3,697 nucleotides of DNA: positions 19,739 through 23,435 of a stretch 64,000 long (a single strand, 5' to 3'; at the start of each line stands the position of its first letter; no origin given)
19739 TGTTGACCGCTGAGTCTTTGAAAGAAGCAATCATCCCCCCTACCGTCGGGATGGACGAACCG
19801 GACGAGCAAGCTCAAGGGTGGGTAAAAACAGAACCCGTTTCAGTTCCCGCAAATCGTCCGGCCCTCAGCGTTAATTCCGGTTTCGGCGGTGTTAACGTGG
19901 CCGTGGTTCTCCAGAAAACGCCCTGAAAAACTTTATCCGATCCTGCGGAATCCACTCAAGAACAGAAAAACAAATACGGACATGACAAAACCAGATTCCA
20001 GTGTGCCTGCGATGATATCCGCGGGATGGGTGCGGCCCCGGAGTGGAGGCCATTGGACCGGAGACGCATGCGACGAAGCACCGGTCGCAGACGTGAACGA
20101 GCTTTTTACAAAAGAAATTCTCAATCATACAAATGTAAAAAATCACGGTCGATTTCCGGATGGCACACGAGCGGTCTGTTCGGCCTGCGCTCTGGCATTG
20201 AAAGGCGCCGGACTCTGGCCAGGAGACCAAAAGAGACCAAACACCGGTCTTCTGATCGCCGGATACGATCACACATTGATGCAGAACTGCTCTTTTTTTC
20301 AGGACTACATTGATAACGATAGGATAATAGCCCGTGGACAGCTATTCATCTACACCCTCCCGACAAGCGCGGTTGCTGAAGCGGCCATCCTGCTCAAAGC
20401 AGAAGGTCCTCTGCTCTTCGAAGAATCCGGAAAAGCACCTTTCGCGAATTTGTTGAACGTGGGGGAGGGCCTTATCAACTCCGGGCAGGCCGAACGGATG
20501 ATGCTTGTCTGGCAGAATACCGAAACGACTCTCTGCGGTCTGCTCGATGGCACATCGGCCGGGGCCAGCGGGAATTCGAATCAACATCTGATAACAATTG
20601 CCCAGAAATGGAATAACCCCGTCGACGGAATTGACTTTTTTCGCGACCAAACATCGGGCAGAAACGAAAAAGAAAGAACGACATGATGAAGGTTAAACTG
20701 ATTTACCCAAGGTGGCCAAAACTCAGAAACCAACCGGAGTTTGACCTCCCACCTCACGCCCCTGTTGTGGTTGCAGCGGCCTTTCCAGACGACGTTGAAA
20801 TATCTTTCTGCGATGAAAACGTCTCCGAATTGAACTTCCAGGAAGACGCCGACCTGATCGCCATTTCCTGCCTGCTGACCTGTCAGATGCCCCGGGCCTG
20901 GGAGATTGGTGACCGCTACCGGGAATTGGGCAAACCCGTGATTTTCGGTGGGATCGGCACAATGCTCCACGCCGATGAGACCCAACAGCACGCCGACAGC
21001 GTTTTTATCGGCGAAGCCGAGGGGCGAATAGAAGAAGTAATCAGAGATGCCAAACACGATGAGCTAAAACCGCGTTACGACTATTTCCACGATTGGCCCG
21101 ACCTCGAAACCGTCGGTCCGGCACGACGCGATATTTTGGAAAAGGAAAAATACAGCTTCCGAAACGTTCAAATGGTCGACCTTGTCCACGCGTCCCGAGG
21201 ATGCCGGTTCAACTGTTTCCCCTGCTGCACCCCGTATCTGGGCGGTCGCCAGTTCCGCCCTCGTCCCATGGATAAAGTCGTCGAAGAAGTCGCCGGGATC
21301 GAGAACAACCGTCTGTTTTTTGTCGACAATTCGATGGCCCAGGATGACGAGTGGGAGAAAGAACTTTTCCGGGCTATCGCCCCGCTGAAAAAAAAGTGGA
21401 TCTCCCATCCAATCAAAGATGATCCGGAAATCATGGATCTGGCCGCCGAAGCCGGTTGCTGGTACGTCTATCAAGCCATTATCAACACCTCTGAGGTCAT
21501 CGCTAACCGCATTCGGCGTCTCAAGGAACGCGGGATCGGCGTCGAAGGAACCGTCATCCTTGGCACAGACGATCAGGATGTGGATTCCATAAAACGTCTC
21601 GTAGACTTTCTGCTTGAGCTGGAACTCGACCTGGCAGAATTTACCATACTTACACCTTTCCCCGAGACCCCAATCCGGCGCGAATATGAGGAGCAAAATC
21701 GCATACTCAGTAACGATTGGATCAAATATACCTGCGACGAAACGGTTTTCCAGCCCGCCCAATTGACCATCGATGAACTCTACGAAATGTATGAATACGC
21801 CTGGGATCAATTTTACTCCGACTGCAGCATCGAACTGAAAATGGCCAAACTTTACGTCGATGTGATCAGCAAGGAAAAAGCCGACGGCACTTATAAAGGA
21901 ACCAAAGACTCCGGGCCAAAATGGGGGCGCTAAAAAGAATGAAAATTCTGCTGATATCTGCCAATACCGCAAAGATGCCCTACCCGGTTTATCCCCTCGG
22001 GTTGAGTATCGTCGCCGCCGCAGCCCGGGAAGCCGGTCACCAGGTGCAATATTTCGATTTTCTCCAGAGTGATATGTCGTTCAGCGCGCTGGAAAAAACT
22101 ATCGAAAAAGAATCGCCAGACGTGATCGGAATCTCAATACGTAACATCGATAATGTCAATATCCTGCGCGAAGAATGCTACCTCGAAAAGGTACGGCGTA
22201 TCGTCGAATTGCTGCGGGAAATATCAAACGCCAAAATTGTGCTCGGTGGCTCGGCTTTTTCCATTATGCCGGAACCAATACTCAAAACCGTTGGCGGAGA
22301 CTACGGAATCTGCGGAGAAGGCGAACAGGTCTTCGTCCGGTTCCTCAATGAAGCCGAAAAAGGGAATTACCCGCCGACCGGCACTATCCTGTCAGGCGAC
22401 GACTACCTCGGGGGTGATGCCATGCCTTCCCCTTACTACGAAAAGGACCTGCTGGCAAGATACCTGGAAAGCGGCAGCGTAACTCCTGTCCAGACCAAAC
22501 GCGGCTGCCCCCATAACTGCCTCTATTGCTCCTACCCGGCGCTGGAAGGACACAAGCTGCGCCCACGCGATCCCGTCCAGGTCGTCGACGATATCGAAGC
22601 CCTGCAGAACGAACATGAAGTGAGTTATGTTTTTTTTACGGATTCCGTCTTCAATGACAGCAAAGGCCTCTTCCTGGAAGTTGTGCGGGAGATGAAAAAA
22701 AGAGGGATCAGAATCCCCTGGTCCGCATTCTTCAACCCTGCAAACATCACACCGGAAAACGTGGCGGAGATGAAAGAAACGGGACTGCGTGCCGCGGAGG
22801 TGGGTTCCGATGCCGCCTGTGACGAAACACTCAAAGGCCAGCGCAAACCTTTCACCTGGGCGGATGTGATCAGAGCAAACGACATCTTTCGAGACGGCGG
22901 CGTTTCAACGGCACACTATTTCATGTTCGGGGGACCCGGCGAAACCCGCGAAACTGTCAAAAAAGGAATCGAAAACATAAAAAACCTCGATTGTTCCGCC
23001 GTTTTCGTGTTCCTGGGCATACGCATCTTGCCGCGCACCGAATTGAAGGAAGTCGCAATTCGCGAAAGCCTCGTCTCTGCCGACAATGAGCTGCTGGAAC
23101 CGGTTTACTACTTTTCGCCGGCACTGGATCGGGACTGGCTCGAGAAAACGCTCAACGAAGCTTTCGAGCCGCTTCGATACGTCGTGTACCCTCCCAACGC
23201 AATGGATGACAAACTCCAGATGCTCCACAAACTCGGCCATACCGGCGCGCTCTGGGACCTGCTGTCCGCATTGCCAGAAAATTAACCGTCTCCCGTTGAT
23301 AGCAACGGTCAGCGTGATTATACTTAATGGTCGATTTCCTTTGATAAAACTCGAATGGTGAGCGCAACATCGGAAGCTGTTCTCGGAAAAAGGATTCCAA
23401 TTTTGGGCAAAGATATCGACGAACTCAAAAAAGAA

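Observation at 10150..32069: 22-kb aryl-polyene-like type II FAS/PKS lipid cluster carrying three radical-SAM enzymes, three ACPs and two KS/inactive-KS pairs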

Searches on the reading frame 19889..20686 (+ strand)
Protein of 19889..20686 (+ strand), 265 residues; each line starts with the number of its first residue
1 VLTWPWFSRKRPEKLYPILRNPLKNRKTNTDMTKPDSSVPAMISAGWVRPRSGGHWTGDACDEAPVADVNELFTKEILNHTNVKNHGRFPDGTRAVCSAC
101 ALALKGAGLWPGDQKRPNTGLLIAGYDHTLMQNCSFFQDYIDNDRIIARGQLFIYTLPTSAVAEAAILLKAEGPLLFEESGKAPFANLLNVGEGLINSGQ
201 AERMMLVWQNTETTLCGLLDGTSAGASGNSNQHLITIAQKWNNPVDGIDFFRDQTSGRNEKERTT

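Call 4: search_protein_families(library=pfam, proteins=[window:19889-20686:+], max_evalue=0.01)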
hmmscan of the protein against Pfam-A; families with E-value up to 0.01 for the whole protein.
window:19889-20686:+ (265 aa): 0 families

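Call 6: search_protein_families(library=ncbifam, proteins=[window:19889-20686:+], max_evalue=0.01)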
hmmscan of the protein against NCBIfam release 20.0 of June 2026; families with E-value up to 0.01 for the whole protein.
window:19889-20686:+ (265 aa): 0 families

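Call 25: search_solved_structures(query=window:19982-20683:+, max_evalue=1, show_alignments=2)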
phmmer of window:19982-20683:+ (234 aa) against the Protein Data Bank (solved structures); distinct sequences matched with E-value up to 1: 5.
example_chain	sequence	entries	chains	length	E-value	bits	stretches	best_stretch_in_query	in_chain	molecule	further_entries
7x80_A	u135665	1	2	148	0.43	13.4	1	85-124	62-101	PloI4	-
7x81_A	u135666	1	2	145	0.45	13.3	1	85-124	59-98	PloI4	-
7sax_A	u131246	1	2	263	0.76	12.6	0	122-187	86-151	GldM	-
7x7z_A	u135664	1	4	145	0.97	12.2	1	87-124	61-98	PloI4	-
7x86_A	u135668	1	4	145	0.99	12.2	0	87-124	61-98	PloI4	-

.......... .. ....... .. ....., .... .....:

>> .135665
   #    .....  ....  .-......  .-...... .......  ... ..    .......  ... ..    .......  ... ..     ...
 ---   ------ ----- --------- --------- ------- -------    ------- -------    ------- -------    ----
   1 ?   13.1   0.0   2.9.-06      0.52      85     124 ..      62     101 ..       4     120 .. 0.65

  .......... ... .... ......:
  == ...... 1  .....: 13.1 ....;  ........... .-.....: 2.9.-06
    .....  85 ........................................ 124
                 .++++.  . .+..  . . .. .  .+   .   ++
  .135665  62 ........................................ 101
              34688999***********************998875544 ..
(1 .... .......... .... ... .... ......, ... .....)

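Call 51: search_solved_structures(query=A3, max_evalue=1)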
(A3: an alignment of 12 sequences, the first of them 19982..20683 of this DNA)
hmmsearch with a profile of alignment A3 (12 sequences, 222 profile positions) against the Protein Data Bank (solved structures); distinct sequences matched with E-value up to 1: 4.
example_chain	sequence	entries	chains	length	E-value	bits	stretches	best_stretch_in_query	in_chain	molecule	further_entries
1j3n_A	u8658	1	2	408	0.0039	20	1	48-176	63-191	3-oxoacyl-(acyl-carrier protein) synthase II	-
4a5x_A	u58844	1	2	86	0.67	12.7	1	141-218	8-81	MIT DOMAIN-CONTAINING PROTEIN 1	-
6cfz_D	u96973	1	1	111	0.81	12.4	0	137-207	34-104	Duo1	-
2gfv_A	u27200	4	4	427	0.94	12.2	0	130-207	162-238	3-oxoacyl-[acyl-carrier-protein] synthase 2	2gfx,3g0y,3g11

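Call 86: predict_structure(protein=window:19982-20683:+)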
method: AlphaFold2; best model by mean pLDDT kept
length: 234 residues; sequences in the alignment: 1
mean_pLDDT: 34.9   pTM: 0.32
mean pLDDT of the five models: 34.9, 34.8, 34.6, 30.6, 28.6
residues with pLDDT >= 90: 0; 70-90: 0; 50-70: 21; < 50: 213
segments of 3 or more residues with pLDDT < 50: 1-155, 167-172, 178-184, 190-234
pLDDT, mean of each block of 10 residues (from residue 1): 29 23 28 31 34 30 35 38 33 29 28 27 34 37 31 49 51 50 49 39 38 31 34 29
secondary structure, 60 per line:
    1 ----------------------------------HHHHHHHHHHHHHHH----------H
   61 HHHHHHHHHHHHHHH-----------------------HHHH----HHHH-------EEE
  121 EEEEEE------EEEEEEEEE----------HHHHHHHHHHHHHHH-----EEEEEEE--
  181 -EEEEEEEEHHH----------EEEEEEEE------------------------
elements in order: H35-49 H60-75 H99-102 H107-110 E118-126 E133-141 H152-166 E172-178 E182-189 E203-210

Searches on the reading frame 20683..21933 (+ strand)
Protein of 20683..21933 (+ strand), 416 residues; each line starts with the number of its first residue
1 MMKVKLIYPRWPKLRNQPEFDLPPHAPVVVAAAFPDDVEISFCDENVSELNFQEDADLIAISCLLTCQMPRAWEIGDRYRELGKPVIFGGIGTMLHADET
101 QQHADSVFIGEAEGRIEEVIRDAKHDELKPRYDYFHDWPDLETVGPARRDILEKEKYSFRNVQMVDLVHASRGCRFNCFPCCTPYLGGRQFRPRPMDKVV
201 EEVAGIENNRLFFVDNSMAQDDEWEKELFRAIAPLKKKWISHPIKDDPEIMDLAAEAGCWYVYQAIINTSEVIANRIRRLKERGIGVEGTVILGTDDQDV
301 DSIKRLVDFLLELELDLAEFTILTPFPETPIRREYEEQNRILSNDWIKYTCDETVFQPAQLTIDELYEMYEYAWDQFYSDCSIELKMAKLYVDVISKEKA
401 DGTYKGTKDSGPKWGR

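Call 4: search_protein_families(library=pfam, proteins=[window:20683-21933:+], max_evalue=0.01)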
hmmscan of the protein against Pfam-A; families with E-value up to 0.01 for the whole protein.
window:20683-21933:+ (416 aa): 2 families
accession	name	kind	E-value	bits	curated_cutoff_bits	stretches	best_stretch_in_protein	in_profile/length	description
PF02310.24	B12-binding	-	1.2e-09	38.5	32.1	1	18-119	8-120/121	B12 binding domain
PF04055.27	Radical_SAM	-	5.4e-06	27.1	29.5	1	171-279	4-135/166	Radical SAM superfamily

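Call 6: search_protein_families(library=ncbifam, proteins=[window:20683-21933:+], max_evalue=0.01)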
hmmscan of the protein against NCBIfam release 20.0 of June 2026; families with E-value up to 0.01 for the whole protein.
window:20683-21933:+ (416 aa): 16 families
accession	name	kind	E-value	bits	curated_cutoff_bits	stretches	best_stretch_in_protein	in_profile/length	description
TIGR04013.1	B12_SAM_MJ_1487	hypoth_equivalog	1.4e-15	57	251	1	44-208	32-194/382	TIGR04013 family B12-binding domain/radical SAM domain-containing protein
TIGR03471.1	HpnJ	equivalog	3.9e-14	52.4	577.6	1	133-379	164-434/472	hopanoid biosynthesis associated radical SAM protein HpnJ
TIGR04072.2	rSAM_ladder_B12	equivalog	2.6e-12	46.1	360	1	81-221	95-240/443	lipid biosynthesis B12-binding/radical SAM protein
TIGR04367.1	HpnR_B12_rSAM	equivalog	1.3e-10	40.4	650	1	139-223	160-244/490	hopanoid C-3 methylase HpnR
TIGR02026.1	BchE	equivalog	3.6e-10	39.3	481.35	1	273-378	323-428/497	magnesium-protoporphyrin IX monomethyl ester anaerobic oxidative cyclase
TIGR04014.1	B12_SAM_MJ_0865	equivalog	5.2e-10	38.7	360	1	54-207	37-202/434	methyl-coenzyme M reductase glutamine C-methyltransferase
NF033070.1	rSAM_AprD4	equivalog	1.9e-09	36.9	500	1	134-370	163-424/456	AprD4 family radical SAM diol-dehydratase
TIGR04479.1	bcpD_PhpK_rSAM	subfamily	4.7e-07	28.5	600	1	157-331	233-427/504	PhpK family radical SAM P-methyltransferase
NF040546.1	rSAM_CUAEP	equivalog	3.7e-05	22.6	500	1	43-203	33-209/468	CUAEP/CCAEP-tail radical SAM (seleno)protein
TIGR00089.1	TIGR00089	subfamily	3.8e-05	22.7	251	1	87-206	72-180/429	MiaB/RimO family radical SAM methylthiotransferase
TIGR04385.1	B12_rSAM_cofa1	equivalog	5.9e-05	22.5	450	1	142-204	171-234/438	B12 lower ligand biosynthesis radical SAM protein BzaD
NF045585.1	rSAM_slr0320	equivalog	0.00031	19.4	775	1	109-208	167-278/511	photosystem II high light acclimation radical SAM protein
TIGR04295.1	B12_rSAM_oligo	hypoth_equivalog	0.00045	19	400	1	168-264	203-299/422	TIGR04295 family B12-binding domain-containing radical SAM protein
NF040542.1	rSAM_RCCLKC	equivalog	0.00089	18.5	450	0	38-127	27-123/423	arsinothricin biosynthesis radical SAM protein ArsL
NF038361.1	rSAM_Sden_1168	equivalog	0.0063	15.1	575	0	167-241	284-361/560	Sden_1168 family B12-binding radical SAM P-methyltransferase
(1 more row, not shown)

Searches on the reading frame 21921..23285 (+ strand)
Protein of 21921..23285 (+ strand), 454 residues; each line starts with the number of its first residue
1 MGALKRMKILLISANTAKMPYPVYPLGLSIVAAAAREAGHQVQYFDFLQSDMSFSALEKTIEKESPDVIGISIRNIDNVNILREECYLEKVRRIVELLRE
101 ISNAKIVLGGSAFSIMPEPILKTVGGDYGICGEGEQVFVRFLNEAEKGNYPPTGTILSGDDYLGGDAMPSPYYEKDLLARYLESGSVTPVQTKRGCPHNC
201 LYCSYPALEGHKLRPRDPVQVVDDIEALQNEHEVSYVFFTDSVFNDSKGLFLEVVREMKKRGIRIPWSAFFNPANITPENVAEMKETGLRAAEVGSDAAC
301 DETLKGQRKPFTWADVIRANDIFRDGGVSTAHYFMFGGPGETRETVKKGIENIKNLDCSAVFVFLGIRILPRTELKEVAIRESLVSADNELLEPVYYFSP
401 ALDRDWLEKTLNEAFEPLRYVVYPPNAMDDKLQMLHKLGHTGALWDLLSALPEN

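Call 4: search_protein_families(library=pfam, proteins=[window:21921-23285:+], max_evalue=0.01)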
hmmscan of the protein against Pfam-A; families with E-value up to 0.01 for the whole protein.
window:21921-23285:+ (454 aa): 2 families
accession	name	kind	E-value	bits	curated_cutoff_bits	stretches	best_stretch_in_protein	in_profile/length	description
PF02310.24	B12-binding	-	1.3e-22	80.3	32.1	1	14-141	3-120/121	B12 binding domain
PF04055.27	Radical_SAM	-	2e-20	74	29.5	1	193-348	4-161/166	Radical SAM superfamily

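Call 6: search_protein_families(library=ncbifam, proteins=[window:21921-23285:+], max_evalue=0.01)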
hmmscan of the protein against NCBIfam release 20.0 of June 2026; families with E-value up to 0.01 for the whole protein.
window:21921-23285:+ (454 aa): 26 families (the best 25 are shown)
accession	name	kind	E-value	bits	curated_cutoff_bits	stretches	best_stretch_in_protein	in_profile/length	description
TIGR04072.2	rSAM_ladder_B12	equivalog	6.4e-181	601.8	360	1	8-448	1-441/443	lipid biosynthesis B12-binding/radical SAM protein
TIGR04385.1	B12_rSAM_cofa1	equivalog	1.5e-57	195.8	450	2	180-398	191-413/438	B12 lower ligand biosynthesis radical SAM protein BzaD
TIGR04428.1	B12_rSAM_trp_MT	equivalog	5e-39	134.1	500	2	180-376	209-418/558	tryptophan 2-C-methyltransferase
TIGR03471.1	HpnJ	equivalog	2e-25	89.6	577.6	1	189-390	199-398/472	hopanoid biosynthesis associated radical SAM protein HpnJ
TIGR04479.1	bcpD_PhpK_rSAM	subfamily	6.5e-25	87.5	600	1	35-355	82-408/504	PhpK family radical SAM P-methyltransferase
TIGR02026.1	BchE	equivalog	1.5e-23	83.4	481.35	1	15-353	12-362/497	magnesium-protoporphyrin IX monomethyl ester anaerobic oxidative cyclase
NF045585.1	rSAM_slr0320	equivalog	1e-21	77.1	775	1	188-392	236-450/511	photosystem II high light acclimation radical SAM protein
TIGR04013.1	B12_SAM_MJ_1487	hypoth_equivalog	2.8e-21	75.8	251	1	58-357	35-334/382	TIGR04013 family B12-binding domain/radical SAM domain-containing protein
TIGR04014.1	B12_SAM_MJ_0865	equivalog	1.3e-19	70.3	360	1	56-382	29-361/434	methyl-coenzyme M reductase glutamine C-methyltransferase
TIGR04367.1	HpnR_B12_rSAM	equivalog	5.5e-19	68.1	650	1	23-331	20-328/490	hopanoid C-3 methylase HpnR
NF038361.1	rSAM_Sden_1168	equivalog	1.5e-17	63.4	575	1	166-386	251-480/560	Sden_1168 family B12-binding radical SAM P-methyltransferase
TIGR04295.1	B12_rSAM_oligo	hypoth_equivalog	3.5e-17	62.2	400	2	183-258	196-269/422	TIGR04295 family B12-binding domain-containing radical SAM protein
NF033070.1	rSAM_AprD4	equivalog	1.5e-16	60.4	500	1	184-389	193-400/456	AprD4 family radical SAM diol-dehydratase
TIGR03975.1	rSAM_ocin_1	subfamily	2.6e-12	46.1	281.85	1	92-356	149-430/606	RiPP maturation radical SAM C-methyltransferase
NF040542.1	rSAM_RCCLKC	equivalog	9e-11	41.6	450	1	181-334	173-328/423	arsinothricin biosynthesis radical SAM protein ArsL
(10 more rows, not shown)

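Call 9: find_homologous_proteins(query=window:21921-23285:+)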
Query window:21921-23285:+ (454 aa): 5958 proteins with E <= 0.001 among 8000 candidates; the best 120 are listed.
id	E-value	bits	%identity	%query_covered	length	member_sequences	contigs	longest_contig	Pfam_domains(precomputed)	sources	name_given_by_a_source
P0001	0.0e+0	1026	100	99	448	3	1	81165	PF04055.28,PF02310.25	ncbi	ncbi:MAG: lipid biosynthesis B12-binding/radical SAM protein [Candidatus Brocadiia bacterium]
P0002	9.3e-207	705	65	98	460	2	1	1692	PF04055.28,PF02310.25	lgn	-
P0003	3.3e-202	690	65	98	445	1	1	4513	PF04055.28,PF02310.25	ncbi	ncbi:MAG: lipid biosynthesis B12-binding/radical SAM protein [Planctomycetota bacterium]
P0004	2.6e-197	674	65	98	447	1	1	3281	PF04055.28,PF02310.25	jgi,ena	-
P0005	2.6e-197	674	65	98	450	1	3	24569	PF04055.28,PF02310.25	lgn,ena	-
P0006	9.0e-197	672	64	98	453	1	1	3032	PF04055.28,PF02310.25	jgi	-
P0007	1.6e-196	671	64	98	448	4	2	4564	PF04055.28,PF02310.25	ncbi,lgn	-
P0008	1.2e-189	649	63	98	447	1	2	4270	PF04055.28,PF02310.25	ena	-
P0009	1.3e-189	649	63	98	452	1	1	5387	PF04055.28,PF02310.25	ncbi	-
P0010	1.8e-189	648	61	97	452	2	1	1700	PF04055.28,PF02310.25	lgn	-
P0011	1.4e-187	642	63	98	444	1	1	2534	PF04055.28,PF02310.25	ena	-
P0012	1.9e-186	638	60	98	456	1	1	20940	PF04055.28,PF02310.25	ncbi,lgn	-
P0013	2.0e-185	635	61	98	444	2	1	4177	PF04055.28,PF02310.25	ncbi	-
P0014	5.6e-180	617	58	99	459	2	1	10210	PF04055.28,PF02310.25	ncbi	-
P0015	6.2e-180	617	60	98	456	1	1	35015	PF04055.28,PF02310.25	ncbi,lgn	-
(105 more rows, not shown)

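Call 17: find_encoding_contigs(protein=P0001, flank=10000, max_places=3)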
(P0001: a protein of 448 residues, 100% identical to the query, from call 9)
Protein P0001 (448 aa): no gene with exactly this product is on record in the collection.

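Call 19: find_related_loci(query=A1, collection=genome_contigs, flank=10000)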
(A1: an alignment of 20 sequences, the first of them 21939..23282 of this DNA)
Query A1 (448 aa) in genome_contigs; peptide patterns used: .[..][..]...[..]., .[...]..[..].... (x = any residue, [..] = any of these).
362 stretches matched a pattern; 344 encode a relative of the query (tblastn E <= 1e-3); the best 80 are kept; 80 distinct loci.
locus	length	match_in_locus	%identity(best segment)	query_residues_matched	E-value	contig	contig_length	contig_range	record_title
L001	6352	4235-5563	64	1-443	0e+0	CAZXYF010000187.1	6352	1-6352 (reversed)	MAG TPA_asm: uncultured candidatus Brocadiaceae bacterium isolate ERP127260_co1_93 genome assembly, contig: NODE_5794_le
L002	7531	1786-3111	61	1-442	0e+0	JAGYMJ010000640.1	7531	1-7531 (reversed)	MAG: Planctomycetota bacterium isolate M55B116 k51_686942_flag_0_multi_17.9753_len_7531, whole genome shotgun sequence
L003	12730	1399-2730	61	1-444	0e+0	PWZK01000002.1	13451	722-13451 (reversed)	MAG: Candidatus Brocadiaceae bacterium isolate T3Sed10_170 T3-Sed10-C10004, whole genome shotgun sequence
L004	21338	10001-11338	60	1-446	0e+0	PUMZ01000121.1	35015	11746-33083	MAG: Candidatus Brocadiaceae bacterium isolate B1Sed10_209R1 B1-Sed10-C892, whole genome shotgun sequence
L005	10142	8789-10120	59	1-442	0e+0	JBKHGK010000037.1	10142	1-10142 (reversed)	MAG: Candidatus Brocadiia bacterium isolate D1M06_29 NODE_5729_length_10142_cov_50.101021, whole genome shotgun sequence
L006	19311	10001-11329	59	1-443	0e+0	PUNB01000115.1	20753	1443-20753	MAG: Lentisphaerae bacterium isolate B1Sed10_208R1 B1-Sed10-C2542, whole genome shotgun sequence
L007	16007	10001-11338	60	1-446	1e-177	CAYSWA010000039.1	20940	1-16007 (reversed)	MAG TPA_asm: uncultured candidatus Brocadiaceae bacterium isolate SRP141376_co1_83 genome assembly, contig: NODE_5442_le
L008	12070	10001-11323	56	1-442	2e-172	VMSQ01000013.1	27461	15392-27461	MAG: Desulfobacteraceae bacterium isolate S3_36 k141_72813, whole genome shotgun sequence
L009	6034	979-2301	56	1-442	4e-174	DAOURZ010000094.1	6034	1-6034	MAG TPA_asm: Deltaproteobacteria bacterium isolate CSMAG_533 CSMAG_533_k127_59620_length_6034_cov_6.0000, whole genome s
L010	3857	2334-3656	55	1-442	8e-179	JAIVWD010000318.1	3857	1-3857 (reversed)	MAG: Deltaproteobacteria bacterium isolate HYP3_UM_29 NODE_8353_length_3857_cov_0.797855, whole genome shotgun sequence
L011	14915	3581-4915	55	1-448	1e-171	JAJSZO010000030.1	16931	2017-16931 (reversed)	MAG: Deltaproteobacteria bacterium isolate SM14434AFWG171 FWG171_EthSRB1_contig030_0016931bp, whole genome shotgun seque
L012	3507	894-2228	54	1-448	9e-179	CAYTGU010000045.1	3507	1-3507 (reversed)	MAG TPA_asm: uncultured bacterium isolate binchicken_co9_176 genome assembly, contig: NODE_15343_length_3507_cov_27.3429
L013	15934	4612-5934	55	1-442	4e-170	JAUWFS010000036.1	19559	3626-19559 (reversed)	MAG: Deltaproteobacteria bacterium isolate CSMAG_2222 CSMAG_2222_k141_2913396_length_19559_cov_24.0548, whole genome sho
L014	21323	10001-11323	55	1-442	2e-170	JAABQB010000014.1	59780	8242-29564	MAG: Desulfobacteraceae bacterium isolate S02.Bin041 NODE_14_length_59780_cov_4.3389, whole genome shotgun sequence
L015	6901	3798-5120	55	1-442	3e-171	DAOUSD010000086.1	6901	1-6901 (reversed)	MAG TPA_asm: Deltaproteobacteria bacterium isolate CSMAG_537 CSMAG_537_k127_266735_length_6901_cov_63.0000, whole genome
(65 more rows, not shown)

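Call 79: search_solved_structures(query=window:21939-23282:+, max_evalue=0.001)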
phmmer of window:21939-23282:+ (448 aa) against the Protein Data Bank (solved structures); distinct sequences matched with E-value up to 0.001: 7.
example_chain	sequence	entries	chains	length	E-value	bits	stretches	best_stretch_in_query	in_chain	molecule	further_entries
6wte_A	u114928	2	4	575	1.3e-32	116.3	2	174-369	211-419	B12-binding domain-containing protein | Tryptophan-C2-methyltransferase containing B12-binding domain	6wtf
6fd2_B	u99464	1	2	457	2.4e-14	56.1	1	180-380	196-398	Putative apramycin biosynthetic oxidoreductase 4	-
9n1b_A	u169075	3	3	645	6.1e-11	44.9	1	126-358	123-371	Radical SAM protein | Radical SAM enzyme CysS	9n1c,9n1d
9ccb_A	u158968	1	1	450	1.4e-10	43.6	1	90-372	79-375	Radical SAM core domain-containing protein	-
6iad_A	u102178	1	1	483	0.00063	21.8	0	269-392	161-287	Histone acetyltransferase, ELP3 family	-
6iaz_A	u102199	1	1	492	0.00065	21.7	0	269-392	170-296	Histone acetyltransferase, ELP3 family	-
6ia8_A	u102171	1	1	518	0.00065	21.7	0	269-392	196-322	Histone acetyltransferase, ELP3 family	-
